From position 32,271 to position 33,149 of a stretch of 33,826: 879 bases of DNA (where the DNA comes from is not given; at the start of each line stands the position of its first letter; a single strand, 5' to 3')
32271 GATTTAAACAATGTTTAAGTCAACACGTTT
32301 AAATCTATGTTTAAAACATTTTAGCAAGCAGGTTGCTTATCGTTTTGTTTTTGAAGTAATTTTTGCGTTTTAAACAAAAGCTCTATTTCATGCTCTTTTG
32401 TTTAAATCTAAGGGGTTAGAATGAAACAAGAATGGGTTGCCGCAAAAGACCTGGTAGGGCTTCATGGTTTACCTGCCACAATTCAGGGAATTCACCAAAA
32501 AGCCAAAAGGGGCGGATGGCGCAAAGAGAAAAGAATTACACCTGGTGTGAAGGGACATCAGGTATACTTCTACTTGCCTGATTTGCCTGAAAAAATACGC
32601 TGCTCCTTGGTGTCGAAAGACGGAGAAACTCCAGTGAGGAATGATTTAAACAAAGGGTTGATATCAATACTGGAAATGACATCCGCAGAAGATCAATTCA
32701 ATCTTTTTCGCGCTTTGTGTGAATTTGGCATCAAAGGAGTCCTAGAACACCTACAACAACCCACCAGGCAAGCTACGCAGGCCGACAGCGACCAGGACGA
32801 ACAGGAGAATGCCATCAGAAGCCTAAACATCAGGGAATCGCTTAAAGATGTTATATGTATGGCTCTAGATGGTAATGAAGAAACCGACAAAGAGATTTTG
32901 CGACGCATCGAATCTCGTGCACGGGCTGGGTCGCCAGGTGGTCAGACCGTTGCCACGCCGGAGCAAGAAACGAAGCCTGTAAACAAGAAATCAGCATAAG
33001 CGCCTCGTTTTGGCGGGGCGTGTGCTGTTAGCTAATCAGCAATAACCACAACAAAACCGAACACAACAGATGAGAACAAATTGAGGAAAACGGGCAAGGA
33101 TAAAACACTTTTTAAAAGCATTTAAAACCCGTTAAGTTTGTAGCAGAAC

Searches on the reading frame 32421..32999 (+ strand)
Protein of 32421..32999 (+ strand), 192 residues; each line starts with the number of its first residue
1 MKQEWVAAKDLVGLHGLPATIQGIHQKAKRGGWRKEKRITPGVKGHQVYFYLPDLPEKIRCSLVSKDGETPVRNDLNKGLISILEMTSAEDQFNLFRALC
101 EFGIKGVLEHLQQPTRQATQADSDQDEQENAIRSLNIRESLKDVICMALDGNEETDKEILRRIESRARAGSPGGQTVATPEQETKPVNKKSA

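Call 6: search_protein_families(library=pfam, proteins=[window:32421-32999:+], max_evalue=0.01)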
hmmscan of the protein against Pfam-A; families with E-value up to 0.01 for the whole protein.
window:32421-32999:+ (192 aa): 1 family
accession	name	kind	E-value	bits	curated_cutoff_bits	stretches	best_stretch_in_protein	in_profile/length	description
PF02316.22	HTH_Tnp_Mu_1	-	4.2e-08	34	23.3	1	10-72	2-63/134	Mu DNA-binding domain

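Call 10: search_dna_similar(query=window:32421-32999:+, collection=phages, mode=protein, max_rows=30, max_evalue=0.001)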
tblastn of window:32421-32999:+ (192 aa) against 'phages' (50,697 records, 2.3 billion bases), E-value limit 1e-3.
Records with a match: 28; places in all: 29; records where one place covers at least 80% of the query: 0.
Best place of each record, by identity: <60% 28.
By first word of the organism name: Pseudomonas 19; Escherichia 4; Vibrio 4; Alteromonadaceae 1.
By host as written in the record: - 10; Pseudomonas aeruginosa PA14 4; Escherichia coli 2; Vibrio splendidus 12B12 2; Pseudomonas aeruginosa 2; Pseudomonas aeruginosa YMC12/01/R960 2; Escherichia coli C 1; Alteromonadaceae 1; and 4 more.
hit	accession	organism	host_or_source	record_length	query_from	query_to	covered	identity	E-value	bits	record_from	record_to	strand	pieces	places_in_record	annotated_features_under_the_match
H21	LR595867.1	Escherichia virus Mu_3F6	-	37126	3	108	55%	28.8%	6e-4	45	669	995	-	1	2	Repressor protein CI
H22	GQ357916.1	Escherichia phage D108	Escherichia coli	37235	3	83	42%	34.6%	1e-4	47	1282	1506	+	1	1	A: DNA transposition protein A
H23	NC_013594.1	Escherichia phage D108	Escherichia coli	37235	3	83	42%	34.6%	1e-4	47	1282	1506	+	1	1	A: Mu transposase C-terminal domain-containing protein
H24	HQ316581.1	Vibrio phage martha 12B12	Vibrio splendidus 12B12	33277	5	72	35%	41.2%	4e-5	49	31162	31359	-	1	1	transposase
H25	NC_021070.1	Vibrio phage martha 12B12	Vibrio splendidus 12B12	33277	5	72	35%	41.2%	4e-5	49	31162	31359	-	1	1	Mu transposase C-terminal domain-containing protein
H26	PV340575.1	Escherichia phage PhiR68_1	Escherichia coli C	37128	1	63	33%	39.7%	1e-5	51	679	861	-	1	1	repressor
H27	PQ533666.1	Pseudomonas phage Zilla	Pseudomonas aeruginosa PA14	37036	4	65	32%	38.7%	2e-4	47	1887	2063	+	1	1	transposase | hypothetical protein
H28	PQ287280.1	Pseudomonas phage Komp_PA14_H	Pseudomonas aeruginosa PA14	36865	4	65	32%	38.7%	2e-4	47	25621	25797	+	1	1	transposase | hypothetical protein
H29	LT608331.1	Pseudomonas phage vB_PaeS_PcyII-40_PfII40a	-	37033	4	65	32%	38.7%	2e-4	47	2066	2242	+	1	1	transposase | hypothetical protein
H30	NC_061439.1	Pseudomonas phage vB_PaeS_PcyII-40_PfII40a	-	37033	4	65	32%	38.7%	2e-4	47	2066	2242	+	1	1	transposase | hypothetical protein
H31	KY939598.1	Alteromonadaceae phage B23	Alteromonadaceae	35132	1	70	36%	34.3%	4e-4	46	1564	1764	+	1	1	transposase | hypothetical protein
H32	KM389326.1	Pseudomonas phage F_KK2074sp/Pa1651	-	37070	4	65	32%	37.1%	1e-5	50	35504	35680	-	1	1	record has no annotation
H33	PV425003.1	Pseudomonas phage vB_PaeM_GXNNB6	Pseudomonas aeruginosa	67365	4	65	32%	37.1%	1e-5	50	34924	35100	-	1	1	transposase | hypothetical protein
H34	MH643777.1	Pseudomonas phage YMC12/01/R960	Pseudomonas aeruginosa YMC12/01/R960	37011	4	65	32%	37.1%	1e-5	50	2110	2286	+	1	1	transposase A | hypothetical protein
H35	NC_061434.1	Pseudomonas phage YMC12/01/R960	Pseudomonas aeruginosa YMC12/01/R960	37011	4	65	32%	37.1%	1e-5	50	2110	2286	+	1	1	transposase | hypothetical protein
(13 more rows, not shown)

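Call 18: find_related_loci(query=window:32421-32999:+, collection=genome_contigs, flank=3500)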
Query window:32421-32999:+ (192 aa) in genome_contigs; peptide patterns used: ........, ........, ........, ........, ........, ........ (x = any residue, [..] = any of these).
130 stretches matched a pattern, but none encodes a relative of the query by tblastn (E <= 1e-3).

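Call 19: find_homologous_proteins(query=window:32421-32999:+)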
Query window:32421-32999:+ (192 aa): 72 proteins with E <= 0.001 among 298 candidates.
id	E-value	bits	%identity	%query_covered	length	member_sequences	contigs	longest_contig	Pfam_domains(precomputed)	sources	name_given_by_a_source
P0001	9.2e-118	409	97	99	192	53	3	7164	PF02316.23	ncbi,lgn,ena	-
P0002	5.5e-61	224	59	93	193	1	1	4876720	PF02316.23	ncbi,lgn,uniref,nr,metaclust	ncbi:DNA-binding protein [Salmonella enterica]|uniref:DNA-binding protein n=1 Tax=Salmonella enteric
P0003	7.6e-60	220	99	56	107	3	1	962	-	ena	-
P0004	1.5e-48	183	85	57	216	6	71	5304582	PF07022.20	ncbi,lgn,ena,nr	ncbi:TPA: helix-turn-helix domain-containing protein [Escherichia coli]|nr:helix-turn-helix domain-c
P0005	4.0e-47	178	76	60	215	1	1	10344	PF07022.20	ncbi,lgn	ncbi:TPA: helix-turn-helix domain-containing protein [Escherichia coli]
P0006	4.1e-47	178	83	57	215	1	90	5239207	PF07022.20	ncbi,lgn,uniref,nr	ncbi:bacteriophage CI repressor [Escherichia coli]|uniref:helix-turn-helix domain-containing protein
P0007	4.6e-47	178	82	57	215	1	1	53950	PF07022.20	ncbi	-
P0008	6.5e-47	178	75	61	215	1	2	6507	PF07022.20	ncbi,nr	ncbi:TPA: bacteriophage CI repressor [Escherichia coli]|nr:bacteriophage CI repressor [Escherichia c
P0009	7.9e-47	177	75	61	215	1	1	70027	PF07022.20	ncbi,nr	ncbi:TPA: bacteriophage CI repressor [Escherichia coli]|nr:bacteriophage CI repressor [Escherichia c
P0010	1.1e-46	177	62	82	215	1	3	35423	PF07022.20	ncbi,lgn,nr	ncbi:TPA: bacteriophage CI repressor [Escherichia coli]|nr:bacteriophage CI repressor [Escherichia c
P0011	2.4e-46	176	82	57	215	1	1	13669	PF07022.20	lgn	-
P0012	2.6e-46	176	50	99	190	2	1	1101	PF02316.23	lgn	-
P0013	4.9e-46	175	81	57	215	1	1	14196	PF07022.20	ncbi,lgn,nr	ncbi:bacteriophage CI repressor [Escherichia coli]|nr:bacteriophage CI repressor [Escherichia coli]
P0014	6.0e-46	175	74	61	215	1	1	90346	PF07022.20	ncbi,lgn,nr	ncbi:helix-turn-helix domain-containing protein [Escherichia coli]|nr:helix-turn-helix domain-contai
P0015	6.6e-46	174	80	58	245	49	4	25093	PF12844.14,PF01381.29,PF13560.13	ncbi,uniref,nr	ncbi:helix-turn-helix domain-containing protein [Escherichia coli]|uniref:helix-turn-helix domain-co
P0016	3.6e-45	172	78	60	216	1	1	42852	PF07022.20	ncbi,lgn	ncbi:TPA: helix-turn-helix domain-containing protein [Escherichia coli]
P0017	5.0e-45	172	80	57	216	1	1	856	PF07022.20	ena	-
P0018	5.2e-45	172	81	56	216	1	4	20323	PF07022.20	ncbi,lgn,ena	ncbi:TPA: helix-turn-helix domain-containing protein [Escherichia coli]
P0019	6.7e-45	171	81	56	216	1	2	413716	PF07022.20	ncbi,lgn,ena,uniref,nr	ncbi:helix-turn-helix domain-containing protein [Escherichia coli]|uniref:helix-turn-helix domain-co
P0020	6.9e-45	171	73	61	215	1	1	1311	PF07022.20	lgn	-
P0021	8.1e-45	171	81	56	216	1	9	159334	PF07022.20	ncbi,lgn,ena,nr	ncbi:helix-turn-helix domain containing protein [Escherichia coli]|nr:bacteriophage CI repressor [Es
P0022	1.7e-44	170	74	61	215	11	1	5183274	PF07022.20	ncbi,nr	ncbi:helix-turn-helix domain-containing protein [Escherichia coli]|nr:helix-turn-helix domain-contai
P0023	2.4e-44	169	78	57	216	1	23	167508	PF07022.20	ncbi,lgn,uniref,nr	ncbi:helix-turn-helix domain-containing protein [Escherichia coli]|uniref:helix-turn-helix domain-co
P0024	2.4e-44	169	78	57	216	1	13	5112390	PF07022.20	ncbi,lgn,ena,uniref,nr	ncbi:helix-turn-helix domain-containing protein [Escherichia coli]|uniref:helix-turn-helix domain-co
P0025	3.6e-44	169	81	56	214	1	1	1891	PF07022.20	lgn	-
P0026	4.8e-44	168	79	57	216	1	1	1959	PF07022.20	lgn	-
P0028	6.4e-44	168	77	57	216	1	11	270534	PF07022.20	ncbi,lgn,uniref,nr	ncbi:TPA: bacteriophage CI repressor [Escherichia coli]|uniref:helix-turn-helix domain-containing pr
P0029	6.5e-44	168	77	57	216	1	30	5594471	PF07022.20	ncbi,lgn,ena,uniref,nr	ncbi:helix-turn-helix domain containing protein [Escherichia coli]|uniref:helix-turn-helix domain co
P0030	6.6e-44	168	77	57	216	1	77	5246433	PF07022.20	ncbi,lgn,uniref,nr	ncbi:helix-turn-helix domain-containing protein [Escherichia coli]|uniref:helix-turn-helix domain-co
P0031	7.1e-44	168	77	57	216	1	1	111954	PF07022.20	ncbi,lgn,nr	ncbi:bacteriophage CI repressor [Escherichia coli]|nr:bacteriophage CI repressor [Escherichia coli]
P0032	1.0e-43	167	79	57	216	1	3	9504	PF07022.20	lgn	-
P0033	1.8e-43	167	78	57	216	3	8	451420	PF07022.20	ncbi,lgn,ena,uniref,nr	ncbi:TPA: helix-turn-helix domain-containing protein [Escherichia coli]|uniref:helix-turn-helix doma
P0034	2.1e-43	166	79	57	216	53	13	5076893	PF07022.20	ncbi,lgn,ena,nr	ncbi:TPA: bacteriophage CI repressor [Escherichia coli]|nr:helix-turn-helix domain-containing protei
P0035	2.4e-43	166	76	57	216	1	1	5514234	PF07022.20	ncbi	-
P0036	6.0e-43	165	71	61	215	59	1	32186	PF07022.20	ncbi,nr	ncbi:TPA: helix-turn-helix domain-containing protein [Escherichia coli]|nr:helix-turn-helix domain-c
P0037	6.3e-43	165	76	59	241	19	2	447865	PF12844.14,PF01381.29,PF13560.13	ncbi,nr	ncbi:helix-turn-helix transcriptional regulator [Escherichia coli]|nr:helix-turn-helix transcription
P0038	1.9e-42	163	77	57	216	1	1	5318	PF07022.20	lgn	-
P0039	3.5e-42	162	75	57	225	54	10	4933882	PF01381.29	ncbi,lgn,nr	ncbi:TPA: helix-turn-helix transcriptional regulator [Escherichia coli]|nr:hypothetical protein AI29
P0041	9.8e-42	161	77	57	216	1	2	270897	PF07022.20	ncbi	ncbi:TPA: helix-turn-helix domain-containing protein [Escherichia coli]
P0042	9.1e-40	154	55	81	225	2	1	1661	PF01381.29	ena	-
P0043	3.3e-39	153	69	57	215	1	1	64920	PF07022.20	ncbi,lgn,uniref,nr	ncbi:helix-turn-helix domain-containing protein [Escherichia albertii]|uniref:helix-turn-helix domai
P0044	2.1e-37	147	60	61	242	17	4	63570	PF07022.20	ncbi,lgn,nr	ncbi:XRE family transcriptional regulator [Escherichia coli]|nr:bacteriophage CI repressor [Escheric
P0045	3.2e-37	146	67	61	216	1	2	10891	PF07022.20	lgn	-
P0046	2.9e-36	143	76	51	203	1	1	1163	PF07022.20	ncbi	ncbi:helix-turn-helix domain-containing protein, partial [Escherichia coli]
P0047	8.0e-35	138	56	68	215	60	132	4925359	PF07022.20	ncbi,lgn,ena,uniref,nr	ncbi:helix-turn-helix domain-containing protein [Escherichia coli]|uniref:helix-turn-helix domain-co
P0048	1.4e-34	138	56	76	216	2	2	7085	PF07022.20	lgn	-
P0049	1.4e-34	137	66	64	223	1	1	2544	PF01381.29,PF07022.20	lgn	-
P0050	1.5e-34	137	66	64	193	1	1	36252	PF01381.29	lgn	-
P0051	5.8e-34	136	65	57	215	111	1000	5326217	PF07022.20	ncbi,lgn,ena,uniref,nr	ncbi:helix-turn-helix domain-containing protein [Salmonella enterica subsp. enterica serovar Derby]|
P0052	3.7e-33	133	65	57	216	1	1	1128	PF07022.20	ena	-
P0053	9.1e-32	128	61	62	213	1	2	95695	PF07022.20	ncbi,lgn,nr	ncbi:bacteriophage CI repressor [Salmonella enterica subsp. enterica serovar Typhimurium]|nr:bacteri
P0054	3.4e-31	126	60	62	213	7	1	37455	PF07022.20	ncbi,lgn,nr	ncbi:XRE family transcriptional regulator [Salmonella enterica subsp. enterica serovar Utah]|nr:XRE 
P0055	2.5e-30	124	63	62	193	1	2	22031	PF01381.29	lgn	-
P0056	4.0e-30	123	63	62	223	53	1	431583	PF01381.29,PF07022.20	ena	-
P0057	4.0e-23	100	55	60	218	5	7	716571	PF01381.29,PF13560.13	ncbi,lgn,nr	ncbi:XRE family transcriptional regulator [Salmonella enterica subsp. enterica serovar Newport]|nr:X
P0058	5.7e-23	100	55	62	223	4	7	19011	PF01381.29,PF07022.20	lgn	-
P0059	5.9e-22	96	54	62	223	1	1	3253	PF01381.29,PF07022.20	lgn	-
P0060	8.2e-22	96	53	59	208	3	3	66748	PF01381.29,PF07022.20,PF13560.13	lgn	-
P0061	1.0e-21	96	53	59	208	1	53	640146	PF01381.29,PF07022.20,PF13560.13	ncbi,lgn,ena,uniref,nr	ncbi:TPA: helix-turn-helix transcriptional regulator [Escherichia coli]|uniref:helix-turn-helix doma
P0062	1.1e-21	96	53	59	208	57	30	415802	PF01381.29,PF07022.20,PF13560.13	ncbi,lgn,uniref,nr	ncbi:TPA: helix-turn-helix transcriptional regulator [Escherichia coli]|uniref:helix-turn-helix doma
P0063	1.1e-21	95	48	71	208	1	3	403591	PF01381.29,PF07022.20,PF13560.13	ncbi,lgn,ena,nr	ncbi:TPA: helix-turn-helix transcriptional regulator [Escherichia coli]|nr:helix-turn-helix transcri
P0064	1.1e-21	95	53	59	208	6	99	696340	PF01381.29,PF07022.20,PF13560.13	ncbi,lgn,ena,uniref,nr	ncbi:helix-turn-helix transcriptional regulator [Escherichia coli]|uniref:helix-turn-helix domain-co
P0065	1.3e-21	95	53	59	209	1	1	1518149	PF01381.29,PF07022.20,PF13560.13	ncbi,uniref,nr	ncbi:helix-turn-helix transcriptional regulator [Citrobacter braakii]|uniref:helix-turn-helix domain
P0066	1.5e-21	95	53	59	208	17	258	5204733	PF01381.29,PF07022.20,PF13560.13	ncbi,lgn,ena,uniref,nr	ncbi:helix-turn-helix transcriptional regulator [Escherichia coli]|uniref:helix-turn-helix domain-co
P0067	1.5e-21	95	53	59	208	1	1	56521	PF01381.29,PF07022.20,PF13560.13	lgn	-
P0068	2.9e-21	94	74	38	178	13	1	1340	PF07022.20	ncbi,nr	ncbi:TPA: helix-turn-helix domain-containing protein, partial [Escherichia coli]|nr:helix-turn-helix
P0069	4.1e-21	94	52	59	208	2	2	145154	PF01381.29,PF07022.20,PF13560.13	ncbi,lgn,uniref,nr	ncbi:helix-turn-helix transcriptional regulator [Escherichia coli]|uniref:helix-turn-helix domain-co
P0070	8.4e-21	93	62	42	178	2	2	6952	PF07022.20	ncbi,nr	ncbi:helix-turn-helix domain-containing protein, partial [Escherichia coli]|nr:helix-turn-helix doma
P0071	1.4e-20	92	52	59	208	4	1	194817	PF01381.29,PF07022.20,PF13560.13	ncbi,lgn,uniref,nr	ncbi:helix-turn-helix domain-containing protein [Escherichia coli]|uniref:helix-turn-helix domain-co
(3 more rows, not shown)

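Call 20: find_encoding_contigs(protein=P0002, flank=4000, max_places=3)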
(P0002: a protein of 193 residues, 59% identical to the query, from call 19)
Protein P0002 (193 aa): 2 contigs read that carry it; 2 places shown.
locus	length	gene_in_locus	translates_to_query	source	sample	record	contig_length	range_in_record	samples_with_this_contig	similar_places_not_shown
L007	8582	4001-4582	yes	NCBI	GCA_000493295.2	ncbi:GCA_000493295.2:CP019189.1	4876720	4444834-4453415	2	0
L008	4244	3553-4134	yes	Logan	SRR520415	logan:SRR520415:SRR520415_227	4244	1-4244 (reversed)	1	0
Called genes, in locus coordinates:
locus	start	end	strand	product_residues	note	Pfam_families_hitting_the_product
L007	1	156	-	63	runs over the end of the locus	-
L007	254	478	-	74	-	-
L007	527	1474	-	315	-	PF05621:TniB (weak), PF13401:AAA_22, PF13604:AAA_30 (faint)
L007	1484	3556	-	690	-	PF02316:HTH_Tnp_Mu_1, PF00665:rve (faint), PF13683:rve_3 (faint), PF09299:Mu-transpos_C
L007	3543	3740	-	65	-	PF13693:HTH_35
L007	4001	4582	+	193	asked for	PF02316:HTH_Tnp_Mu_1 (weak)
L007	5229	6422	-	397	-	PF00155:Aminotran_1_2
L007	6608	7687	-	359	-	PF01168:Ala_racemase_N, PF00842:Ala_racemase_C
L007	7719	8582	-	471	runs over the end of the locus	PF00772:DnaB, PF03796:DnaB_C, PF13481:AAA_25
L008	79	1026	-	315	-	PF05621:TniB (weak), PF13401:AAA_22, PF13604:AAA_30 (faint)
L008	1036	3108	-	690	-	PF02316:HTH_Tnp_Mu_1, PF00665:rve (faint), PF13683:rve_3 (faint), PF09299:Mu-transpos_C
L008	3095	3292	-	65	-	PF13693:HTH_35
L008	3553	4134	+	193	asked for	PF02316:HTH_Tnp_Mu_1 (weak)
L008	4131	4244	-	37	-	?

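Call 21: find_encoding_contigs(protein=P0012, flank=4000, max_places=3)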
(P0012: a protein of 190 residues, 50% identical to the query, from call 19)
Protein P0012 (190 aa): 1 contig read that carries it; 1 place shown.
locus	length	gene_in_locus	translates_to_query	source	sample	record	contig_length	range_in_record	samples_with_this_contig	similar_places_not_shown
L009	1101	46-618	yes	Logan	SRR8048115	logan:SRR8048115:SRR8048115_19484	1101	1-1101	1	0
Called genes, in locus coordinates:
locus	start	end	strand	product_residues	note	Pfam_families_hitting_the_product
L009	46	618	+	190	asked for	PF02316:HTH_Tnp_Mu_1 (weak)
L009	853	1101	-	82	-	?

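Call 48: search_solved_structures(query=window:32421-32999:+, max_evalue=1, show_alignments=2)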
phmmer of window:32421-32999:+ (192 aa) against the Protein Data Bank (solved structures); distinct sequences matched with E-value up to 1: 2.
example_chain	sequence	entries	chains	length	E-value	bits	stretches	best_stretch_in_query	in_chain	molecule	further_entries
1tns_A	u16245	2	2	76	7.3e-07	32.4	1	4-70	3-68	MU-TRANSPOSASE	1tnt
1g4d_A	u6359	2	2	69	3.9e-05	26.8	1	3-65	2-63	REPRESSOR PROTEIN C | PROTEIN (MU BACTERIOPHAGE C REPRESSOR PROTEIN)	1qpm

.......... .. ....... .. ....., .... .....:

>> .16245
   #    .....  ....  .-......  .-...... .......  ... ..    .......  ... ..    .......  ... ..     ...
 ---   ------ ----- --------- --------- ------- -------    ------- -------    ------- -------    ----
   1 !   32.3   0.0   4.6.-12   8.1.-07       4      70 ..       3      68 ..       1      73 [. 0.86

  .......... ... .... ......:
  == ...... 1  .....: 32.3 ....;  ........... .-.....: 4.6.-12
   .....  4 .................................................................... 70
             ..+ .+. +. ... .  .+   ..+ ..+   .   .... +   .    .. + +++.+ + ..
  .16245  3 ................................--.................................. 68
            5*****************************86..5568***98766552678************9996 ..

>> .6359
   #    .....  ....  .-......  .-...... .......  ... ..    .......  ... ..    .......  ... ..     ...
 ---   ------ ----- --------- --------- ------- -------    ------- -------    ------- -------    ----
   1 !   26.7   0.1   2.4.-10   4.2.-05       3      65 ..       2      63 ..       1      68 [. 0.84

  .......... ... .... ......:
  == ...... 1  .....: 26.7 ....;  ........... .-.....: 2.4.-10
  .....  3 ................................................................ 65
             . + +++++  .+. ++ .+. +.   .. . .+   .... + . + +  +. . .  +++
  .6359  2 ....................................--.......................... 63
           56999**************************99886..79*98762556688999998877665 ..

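Call 53: search_protein_families(library=pfam, proteins=[L007:4001-4582:+, L007:1484-3556:-, L007:3543-3740:-], max_evalue=0.01)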
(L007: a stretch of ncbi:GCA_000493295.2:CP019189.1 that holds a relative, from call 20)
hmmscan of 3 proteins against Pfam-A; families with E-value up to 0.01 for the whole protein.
L007:4001-4582:+ (193 aa): 1 family
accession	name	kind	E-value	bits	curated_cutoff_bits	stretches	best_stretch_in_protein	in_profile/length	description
PF02316.22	HTH_Tnp_Mu_1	-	6.6e-06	26.9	23.3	1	10-56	2-47/134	Mu DNA-binding domain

L007:1484-3556:- (690 aa): 4 families
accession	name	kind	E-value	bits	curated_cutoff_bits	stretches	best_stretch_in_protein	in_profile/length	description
PF09299.17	Mu-transpos_C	-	2.6e-17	63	21.7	1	546-603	3-60/61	Mu transposase, C-terminal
PF02316.22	HTH_Tnp_Mu_1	-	3.8e-15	56.8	23.3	1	20-151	2-121/134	Mu DNA-binding domain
PF00665.32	rve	-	1.2e-05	25.9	32.6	1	314-419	5-102/102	Integrase core domain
PF13683.12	rve_3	-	4e-05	23.7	26.5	0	408-450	2-44/67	Integrase core domain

L007:3543-3740:- (65 aa): 1 family
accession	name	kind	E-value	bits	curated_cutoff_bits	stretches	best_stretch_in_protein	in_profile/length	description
PF13693.12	HTH_35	-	8.5e-26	90.2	25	1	1-64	2-65/75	Winged helix-turn-helix DNA-binding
